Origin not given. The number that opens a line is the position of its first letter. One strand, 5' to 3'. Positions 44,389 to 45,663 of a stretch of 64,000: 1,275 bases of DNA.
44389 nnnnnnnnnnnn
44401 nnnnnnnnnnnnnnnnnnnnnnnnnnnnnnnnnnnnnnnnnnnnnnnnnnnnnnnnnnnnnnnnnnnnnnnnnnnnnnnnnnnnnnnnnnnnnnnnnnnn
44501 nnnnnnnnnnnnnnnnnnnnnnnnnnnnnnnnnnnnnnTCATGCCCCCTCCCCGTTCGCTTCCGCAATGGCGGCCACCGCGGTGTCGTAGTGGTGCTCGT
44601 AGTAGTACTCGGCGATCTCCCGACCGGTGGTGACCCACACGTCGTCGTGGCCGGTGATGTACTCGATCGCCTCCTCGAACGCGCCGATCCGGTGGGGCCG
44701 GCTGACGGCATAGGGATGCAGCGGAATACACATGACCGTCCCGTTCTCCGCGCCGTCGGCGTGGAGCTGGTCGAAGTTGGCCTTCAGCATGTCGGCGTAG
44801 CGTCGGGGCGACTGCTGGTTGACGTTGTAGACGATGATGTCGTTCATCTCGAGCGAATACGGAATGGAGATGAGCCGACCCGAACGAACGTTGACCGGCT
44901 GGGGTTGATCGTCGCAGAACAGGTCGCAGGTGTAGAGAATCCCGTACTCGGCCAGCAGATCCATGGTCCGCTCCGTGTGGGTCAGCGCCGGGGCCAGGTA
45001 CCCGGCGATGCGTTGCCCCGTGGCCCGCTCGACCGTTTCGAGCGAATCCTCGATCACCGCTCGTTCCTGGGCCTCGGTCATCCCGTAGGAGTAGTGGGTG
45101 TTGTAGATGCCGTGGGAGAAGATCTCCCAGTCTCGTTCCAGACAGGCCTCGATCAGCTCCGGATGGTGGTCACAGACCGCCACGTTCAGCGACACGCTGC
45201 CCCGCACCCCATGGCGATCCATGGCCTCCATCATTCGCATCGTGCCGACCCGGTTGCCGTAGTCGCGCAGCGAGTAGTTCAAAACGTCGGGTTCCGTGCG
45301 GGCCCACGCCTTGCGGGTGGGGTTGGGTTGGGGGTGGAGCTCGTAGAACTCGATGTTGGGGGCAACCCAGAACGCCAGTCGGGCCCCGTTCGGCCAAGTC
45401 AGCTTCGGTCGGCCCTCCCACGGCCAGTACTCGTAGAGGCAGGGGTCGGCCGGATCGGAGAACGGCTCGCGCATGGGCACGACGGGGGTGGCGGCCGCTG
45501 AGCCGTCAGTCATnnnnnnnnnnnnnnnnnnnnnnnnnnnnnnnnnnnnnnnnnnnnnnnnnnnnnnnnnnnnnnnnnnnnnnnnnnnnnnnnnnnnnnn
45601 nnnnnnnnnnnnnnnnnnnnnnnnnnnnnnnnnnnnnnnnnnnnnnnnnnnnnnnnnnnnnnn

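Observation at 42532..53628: Twelve-gene IclR-headed orphan catabolic operon with an unusual enzyme set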

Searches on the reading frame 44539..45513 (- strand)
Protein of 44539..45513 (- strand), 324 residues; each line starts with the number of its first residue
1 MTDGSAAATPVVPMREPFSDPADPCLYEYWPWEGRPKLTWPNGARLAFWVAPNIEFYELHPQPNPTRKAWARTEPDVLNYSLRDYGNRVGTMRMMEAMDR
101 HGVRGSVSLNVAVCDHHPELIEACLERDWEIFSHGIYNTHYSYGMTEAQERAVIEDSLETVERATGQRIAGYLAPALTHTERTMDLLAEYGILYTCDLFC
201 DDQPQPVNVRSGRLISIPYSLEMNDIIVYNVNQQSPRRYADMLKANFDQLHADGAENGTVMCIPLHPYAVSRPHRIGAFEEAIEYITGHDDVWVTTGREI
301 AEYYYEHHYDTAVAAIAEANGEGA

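Call 6: search_protein_families(library=pfam, proteins=[window:44539-45513:-])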
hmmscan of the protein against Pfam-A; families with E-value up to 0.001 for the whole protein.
window:44539-45513:- (324 aa): 1 family
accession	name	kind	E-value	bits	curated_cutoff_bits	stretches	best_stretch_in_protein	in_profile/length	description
PF01522.26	Polysacc_deac_1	-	1.7e-08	34.9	23.1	1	84-192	14-121/124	Polysaccharide deacetylase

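Call 7: search_protein_families(library=ncbifam, proteins=[window:44539-45513:-], max_evalue=0.01)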
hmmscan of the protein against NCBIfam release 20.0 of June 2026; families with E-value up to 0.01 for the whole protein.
window:44539-45513:- (324 aa): 2 families
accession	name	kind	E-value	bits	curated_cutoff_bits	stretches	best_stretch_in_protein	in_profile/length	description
TIGR03212.1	uraD_N-term-dom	equivalog_domain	5.4e-37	127.4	424.6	1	81-308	69-295/297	allantoinase PuuE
TIGR03006.1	pepcterm_polyde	equivalog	1.2e-08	34.4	276.2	1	91-199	36-146/272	XrtA system polysaccharide deacetylase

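Call 17: search_solved_structures(query=window:44539-45513:-, max_evalue=0.001)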
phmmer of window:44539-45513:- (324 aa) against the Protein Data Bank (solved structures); distinct sequences matched with E-value up to 0.001: 5.
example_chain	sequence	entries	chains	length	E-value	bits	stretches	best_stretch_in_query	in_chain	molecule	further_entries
3cl6_A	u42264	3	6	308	3.3e-30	108.5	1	78-312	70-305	Puue allantoinase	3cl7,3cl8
1z7a_A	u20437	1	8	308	1.9e-28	102.8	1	80-308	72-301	conserved hypothetical protein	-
3s6o_A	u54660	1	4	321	1.3e-26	96.8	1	80-308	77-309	Polysaccharide deacetylase family protein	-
3rxz_A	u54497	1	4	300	1.1e-20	77.3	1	80-304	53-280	Polysaccharide deacetylase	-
3qbu_A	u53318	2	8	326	5.9e-11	45.3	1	85-225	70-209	Putative uncharacterized protein | peptidoglycan deacetylase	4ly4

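Call 23: find_homologous_proteins(query=window:44539-45513:-, max_evalue=1e-10)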
Query window:44539-45513:- (324 aa): 4766 proteins with E <= 1e-10 among 6195 candidates; the best 120 are listed.
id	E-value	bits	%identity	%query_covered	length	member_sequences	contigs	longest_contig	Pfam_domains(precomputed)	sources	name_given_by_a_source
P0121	2.4e-177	607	84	92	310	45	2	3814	PF01522.27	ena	-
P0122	1.8e-170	584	82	92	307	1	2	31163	PF01522.27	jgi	jgi:allantoinase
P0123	4.3e-169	580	81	92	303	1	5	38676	PF01522.27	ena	-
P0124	2.2e-167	574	79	92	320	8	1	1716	PF01522.27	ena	-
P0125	6.4e-166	570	79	93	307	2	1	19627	PF01522.27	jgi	jgi:allantoinase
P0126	7.7e-166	569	80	91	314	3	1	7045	PF01522.27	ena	-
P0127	1.1e-165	569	79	93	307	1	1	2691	PF01522.27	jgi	jgi:peptidoglycan/xylan/chitin deacetylase (PgdA/CDA1 family)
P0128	6.4e-165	566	79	92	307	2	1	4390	PF01522.27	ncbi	-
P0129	2.1e-164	565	79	92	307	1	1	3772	PF01522.27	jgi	jgi:allantoinase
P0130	1.7e-163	562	78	92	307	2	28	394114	PF01522.27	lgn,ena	-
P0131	5.7e-162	557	78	92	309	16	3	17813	PF01522.27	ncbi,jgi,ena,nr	ncbi:MAG: polysaccharide deacetylase family protein [Rhodospirillales bacterium]|jgi:peptidoglycan/x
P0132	1.6e-161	555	77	92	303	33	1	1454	PF01522.27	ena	-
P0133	2.9e-161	554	77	92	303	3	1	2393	PF01522.27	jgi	-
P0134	1.5e-160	552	76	93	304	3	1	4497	PF01522.27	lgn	-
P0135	3.0e-160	551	78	89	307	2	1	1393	PF01522.27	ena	-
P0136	3.8e-160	551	77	92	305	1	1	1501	PF01522.27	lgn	-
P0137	1.0e-159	549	77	92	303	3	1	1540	PF01522.27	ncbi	-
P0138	1.1e-159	549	75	93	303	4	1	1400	PF01522.27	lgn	-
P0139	5.9e-159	547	76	93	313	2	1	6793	PF01522.27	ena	-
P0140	6.4e-159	547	76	93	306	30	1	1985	PF01522.27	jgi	jgi:allantoinase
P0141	3.2e-158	544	77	92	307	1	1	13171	PF01522.27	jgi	-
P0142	3.5e-158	544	77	92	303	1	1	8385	PF01522.27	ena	-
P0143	6.2e-158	543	76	93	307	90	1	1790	PF01522.27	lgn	-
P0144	8.1e-158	543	77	91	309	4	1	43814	PF01522.27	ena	-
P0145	9.5e-158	543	76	92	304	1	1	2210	PF01522.27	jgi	jgi:peptidoglycan/xylan/chitin deacetylase (PgdA/CDA1 family)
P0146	1.2e-157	542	76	93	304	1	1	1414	PF01522.27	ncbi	-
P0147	2.2e-157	541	76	92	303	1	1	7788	PF01522.27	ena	-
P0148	3.4e-157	541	76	92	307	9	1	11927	PF01522.27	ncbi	-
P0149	4.5e-157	540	76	92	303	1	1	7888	PF01522.27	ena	-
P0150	7.9e-157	540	75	92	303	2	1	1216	PF01522.27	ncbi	-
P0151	1.4e-156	539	76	92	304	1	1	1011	PF01522.27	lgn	-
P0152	1.8e-156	538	75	93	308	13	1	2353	PF01522.27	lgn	-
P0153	2.5e-156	538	77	91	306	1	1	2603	PF01522.27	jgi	jgi:peptidoglycan/xylan/chitin deacetylase (PgdA/CDA1 family)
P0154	4.1e-156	537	76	91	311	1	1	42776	PF01522.27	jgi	jgi:peptidoglycan/xylan/chitin deacetylase (PgdA/CDA1 family)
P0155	4.9e-156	537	74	94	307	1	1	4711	PF01522.27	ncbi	-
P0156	5.1e-156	537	76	91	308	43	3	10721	PF01522.27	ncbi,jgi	jgi:peptidoglycan/xylan/chitin deacetylase (PgdA/CDA1 family)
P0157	4.8e-154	531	74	92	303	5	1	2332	PF01522.27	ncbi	-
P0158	8.0e-154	530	72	92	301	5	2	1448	PF01522.27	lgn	-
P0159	2.1e-153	528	73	91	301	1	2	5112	PF01522.27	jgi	jgi:peptidoglycan/xylan/chitin deacetylase (PgdA/CDA1 family)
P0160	2.2e-153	528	72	92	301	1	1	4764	PF01522.27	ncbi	-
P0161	2.9e-153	528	74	92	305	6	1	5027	PF01522.27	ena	-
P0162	1.4e-152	526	73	92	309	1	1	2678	PF01522.27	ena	-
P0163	1.5e-152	526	73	92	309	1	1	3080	PF01522.27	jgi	jgi:allantoinase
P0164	3.0e-152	525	74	93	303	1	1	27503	PF01522.27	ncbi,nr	ncbi:MAG: polysaccharide deacetylase [Alphaproteobacteria bacterium]|nr:polysaccharide deacetylase [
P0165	4.0e-152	524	74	93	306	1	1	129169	PF01522.27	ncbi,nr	ncbi:MAG: polysaccharide deacetylase family protein [Chromatiales bacterium]|nr:polysaccharide deace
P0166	1.7e-150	519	72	93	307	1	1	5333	PF01522.27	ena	-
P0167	2.5e-150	518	71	91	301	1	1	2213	PF01522.27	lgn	-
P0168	4.8e-150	517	72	92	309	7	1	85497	PF01522.27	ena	-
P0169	5.6e-150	517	73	86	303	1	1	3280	PF01522.27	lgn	-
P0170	7.5e-150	517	74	91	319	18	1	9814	PF01522.27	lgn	-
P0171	1.1e-149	516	70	93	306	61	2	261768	PF01522.27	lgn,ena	-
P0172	1.2e-149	516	72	89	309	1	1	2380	PF01522.27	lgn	-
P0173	1.2e-149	516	72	89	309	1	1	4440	PF01522.27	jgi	jgi:peptidoglycan/xylan/chitin deacetylase (PgdA/CDA1 family)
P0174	1.3e-149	516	72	93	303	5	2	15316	PF01522.27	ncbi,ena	-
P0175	1.9e-149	515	72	93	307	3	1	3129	PF01522.27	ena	-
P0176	2.1e-149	515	72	93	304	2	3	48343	PF01522.27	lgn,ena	-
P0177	2.5e-149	515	72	89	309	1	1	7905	PF01522.27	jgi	jgi:peptidoglycan/xylan/chitin deacetylase (PgdA/CDA1 family)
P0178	5.7e-149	514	70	94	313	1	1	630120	PF01522.27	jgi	jgi:allantoinase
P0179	6.0e-149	514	70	90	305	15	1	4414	PF01522.27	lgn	-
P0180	6.0e-149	514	70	93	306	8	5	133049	PF01522.27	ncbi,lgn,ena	-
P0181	7.5e-149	513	73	89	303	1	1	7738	PF01522.27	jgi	-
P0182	9.8e-149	513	69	93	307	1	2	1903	PF01522.27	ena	-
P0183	1.1e-148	513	72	93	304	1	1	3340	PF01522.27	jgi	jgi:peptidoglycan/xylan/chitin deacetylase (PgdA/CDA1 family)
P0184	1.1e-148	513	69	93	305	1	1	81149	PF01522.27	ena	-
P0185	1.1e-148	513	72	94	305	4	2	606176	PF01522.27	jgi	-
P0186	1.7e-148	512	71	93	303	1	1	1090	PF01522.27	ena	-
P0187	1.9e-148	512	71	93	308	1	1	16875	PF01522.27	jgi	-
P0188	2.0e-148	512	69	93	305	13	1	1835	PF01522.27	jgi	-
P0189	3.5e-148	511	69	93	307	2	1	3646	PF01522.27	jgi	-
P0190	4.5e-148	511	72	89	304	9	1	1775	PF01522.27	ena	-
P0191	4.6e-148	511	73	87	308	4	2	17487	PF01522.27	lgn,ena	-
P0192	6.0e-148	510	71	92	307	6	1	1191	PF01522.27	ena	-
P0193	8.3e-148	510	71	89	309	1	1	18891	PF01522.27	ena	-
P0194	9.5e-148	510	73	90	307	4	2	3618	PF01522.27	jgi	jgi:peptidoglycan/xylan/chitin deacetylase (PgdA/CDA1 family)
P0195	1.1e-147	510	71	92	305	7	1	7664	PF01522.27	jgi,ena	-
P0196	1.3e-147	509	73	89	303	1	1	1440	PF01522.27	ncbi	-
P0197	1.5e-147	509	71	92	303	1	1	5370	PF01522.27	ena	-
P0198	1.6e-147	509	69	93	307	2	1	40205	PF01522.27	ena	-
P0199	1.7e-147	509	69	93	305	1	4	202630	PF01522.27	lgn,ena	-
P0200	2.3e-147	509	69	93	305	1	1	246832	PF01522.27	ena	-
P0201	4.4e-147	508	70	93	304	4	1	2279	PF01522.27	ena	-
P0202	5.1e-147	507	71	93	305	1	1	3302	PF01522.27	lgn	-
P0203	6.7e-147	507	71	93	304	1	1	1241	PF01522.27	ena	-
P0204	7.1e-147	507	71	91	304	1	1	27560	PF01522.27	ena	-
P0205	1.0e-146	506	71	91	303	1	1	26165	PF01522.27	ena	-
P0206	1.1e-146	506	71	93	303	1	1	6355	PF01522.27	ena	-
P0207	1.1e-146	506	70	91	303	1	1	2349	PF01522.27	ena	-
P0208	1.3e-146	506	70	88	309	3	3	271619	PF01522.27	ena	-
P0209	1.4e-146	506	72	91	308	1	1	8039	PF01522.27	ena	-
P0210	1.4e-146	506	69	93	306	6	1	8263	PF01522.27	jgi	-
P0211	1.6e-146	506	72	91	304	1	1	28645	PF01522.27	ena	-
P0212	2.1e-146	505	70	93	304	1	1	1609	PF01522.27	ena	-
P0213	2.3e-146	505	70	94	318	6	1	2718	PF01522.27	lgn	-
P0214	3.2e-146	505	71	93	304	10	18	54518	PF01522.27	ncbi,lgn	-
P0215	3.5e-146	505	71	92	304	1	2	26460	PF01522.27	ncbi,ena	-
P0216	3.6e-146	505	73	92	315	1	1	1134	PF01522.27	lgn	-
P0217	3.8e-146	505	71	91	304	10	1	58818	PF01522.27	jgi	jgi:peptidoglycan/xylan/chitin deacetylase (PgdA/CDA1 family)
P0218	5.8e-146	504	70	93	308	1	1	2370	PF01522.27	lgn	-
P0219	6.3e-146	504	70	93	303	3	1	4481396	PF01522.27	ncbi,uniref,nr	ncbi:polysaccharide deacetylase family protein [Microbulbifer bruguierae]|uniref:Polysaccharide deac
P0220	6.8e-146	504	70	93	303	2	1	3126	PF01522.27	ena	-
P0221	8.6e-146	503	70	91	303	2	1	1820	PF01522.27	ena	-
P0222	8.6e-146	503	71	91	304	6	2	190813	PF01522.27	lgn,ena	-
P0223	8.9e-146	503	71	87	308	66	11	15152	PF01522.27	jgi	jgi:allantoinase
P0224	1.1e-145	503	70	93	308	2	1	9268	PF01522.27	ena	-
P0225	1.2e-145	503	72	91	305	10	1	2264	PF01522.27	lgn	-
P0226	1.2e-145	503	70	92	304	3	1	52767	PF01522.27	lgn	-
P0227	1.3e-145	503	71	91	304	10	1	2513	PF01522.27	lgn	-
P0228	1.5e-145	503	70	93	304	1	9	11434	PF01522.27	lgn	-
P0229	1.5e-145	503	71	92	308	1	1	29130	PF01522.27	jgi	jgi:allantoinase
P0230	1.6e-145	503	69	91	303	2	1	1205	PF01522.27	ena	-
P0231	1.6e-145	503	71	92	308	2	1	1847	PF01522.27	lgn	-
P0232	2.0e-145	502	71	91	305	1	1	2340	PF01522.27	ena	-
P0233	2.1e-145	502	70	91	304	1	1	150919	PF01522.27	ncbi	-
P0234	2.2e-145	502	70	91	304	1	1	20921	PF01522.27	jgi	jgi:allantoinase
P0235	2.5e-145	502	70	91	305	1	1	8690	PF01522.27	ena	-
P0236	2.8e-145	502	71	91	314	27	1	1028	PF01522.27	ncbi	-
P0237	2.8e-145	502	67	93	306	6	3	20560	PF01522.27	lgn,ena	-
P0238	2.9e-145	502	69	91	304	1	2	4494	PF01522.27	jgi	jgi:peptidoglycan/xylan/chitin deacetylase (PgdA/CDA1 family)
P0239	3.0e-145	502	70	91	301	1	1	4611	PF01522.27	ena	-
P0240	3.1e-145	502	70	91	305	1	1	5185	PF01522.27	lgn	-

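Call 25: find_related_loci(query=A1, collection=genome_contigs, flank=10000)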
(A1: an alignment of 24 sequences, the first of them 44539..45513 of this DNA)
Query A1 (324 aa) in genome_contigs; peptide patterns used: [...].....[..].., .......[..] (x = any residue, [..] = any of these).
599 stretches matched a pattern (row limit reached: there are more); 592 encode a relative of the query (tblastn E <= 1e-3); the best 80 are kept; 80 distinct loci.
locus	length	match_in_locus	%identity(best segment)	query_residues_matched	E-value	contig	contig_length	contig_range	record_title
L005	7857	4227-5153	76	12-320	1e-162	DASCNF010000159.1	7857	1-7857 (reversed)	MAG TPA_asm: Rhodospirillales bacterium isolate Fu_MAG_122 c_000001306253, whole genome shotgun sequence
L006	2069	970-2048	76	22-316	2e-168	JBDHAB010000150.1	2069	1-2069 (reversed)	MAG: Gemmatimonadota bacterium isolate M3-44_Bin_129 M3-44_Bin_129_scaffold_415542, whole genome shotgun sequence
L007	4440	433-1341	75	22-324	5e-160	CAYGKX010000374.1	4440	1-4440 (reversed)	MAG TPA_asm: uncultured Rhodospirillaceae bacterium isolate ERP116193_co1_39 genome assembly, contig: NODE_44764_length_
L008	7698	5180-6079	71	22-321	5e-150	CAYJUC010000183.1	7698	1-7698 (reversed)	MAG TPA_asm: uncultured bacterium isolate ERP125453_co1_273 genome assembly, contig: NODE_11854_length_7698_cov_12.57987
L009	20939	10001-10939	69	5-322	1e-149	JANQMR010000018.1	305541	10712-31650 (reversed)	MAG: Woeseiaceae bacterium isolate PL25b_bin.32 k99_2758428, whole genome shotgun sequence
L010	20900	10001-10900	70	22-320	9e-150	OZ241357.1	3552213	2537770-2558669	MAG: Alphaproteobacteria bacterium isolate 88d555cd-2633-4b86-a1be-1e9adaae3909 genome assembly, chromosome: 1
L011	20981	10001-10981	66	5-318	1e-147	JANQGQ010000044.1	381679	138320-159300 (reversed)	MAG: Woeseiaceae bacterium isolate PL23b_bin.52 k99_1634393, whole genome shotgun sequence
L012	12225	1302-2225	68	15-321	1e-145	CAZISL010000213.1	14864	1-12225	MAG TPA_asm: uncultured Chromatiaceae bacterium isolate binchicken_co231_168 genome assembly, contig: k141_2424160, whol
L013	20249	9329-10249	68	16-322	1e-145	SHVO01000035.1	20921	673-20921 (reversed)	MAG: Rhodospirillaceae bacterium isolate Baikal-deep-G40 BACOMB-C12088, whole genome shotgun sequence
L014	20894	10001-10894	71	26-321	1e-145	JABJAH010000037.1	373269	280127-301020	MAG: Rhodospirillaceae bacterium isolate SI073_bin184 k141_1908653, whole genome shotgun sequence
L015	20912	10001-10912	68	13-321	1e-145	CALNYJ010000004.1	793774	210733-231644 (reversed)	MAG: uncultured Gammaproteobacteria bacterium isolate LOGT_bin.0117 genome assembly, contig: contig_23197, whole genome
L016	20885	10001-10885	71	23-316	3e-145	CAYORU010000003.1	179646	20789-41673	MAG TPA_asm: uncultured Steroidobacteraceae bacterium isolate binchicken_co276_88 genome assembly, contig: NODE_81_lengt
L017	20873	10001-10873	73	26-316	5e-145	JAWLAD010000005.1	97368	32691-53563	MAG: Steroidobacteraceae bacterium isolate AC3.11 AC3.11.fa-5, whole genome shotgun sequence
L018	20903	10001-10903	70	23-321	2e-144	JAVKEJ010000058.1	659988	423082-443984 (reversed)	MAG: Rhodospirillaceae bacterium isolate E2-BRE-14 k141_48919, whole genome shotgun sequence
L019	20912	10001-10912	68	15-317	3e-144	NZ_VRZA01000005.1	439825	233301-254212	Parahaliea maris strain HSLHS9 NODE_5_length_439825_cov_162.124, whole genome shotgun sequence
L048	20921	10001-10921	66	23-320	4e-139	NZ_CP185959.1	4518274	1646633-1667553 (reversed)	Microbulbifer sp. MCCC 1A16149 chromosome, complete genome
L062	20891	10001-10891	67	22-317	4e-137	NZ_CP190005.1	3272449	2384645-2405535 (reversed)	Brevundimonas diminuta strain SCAU 5 chromosome, complete genome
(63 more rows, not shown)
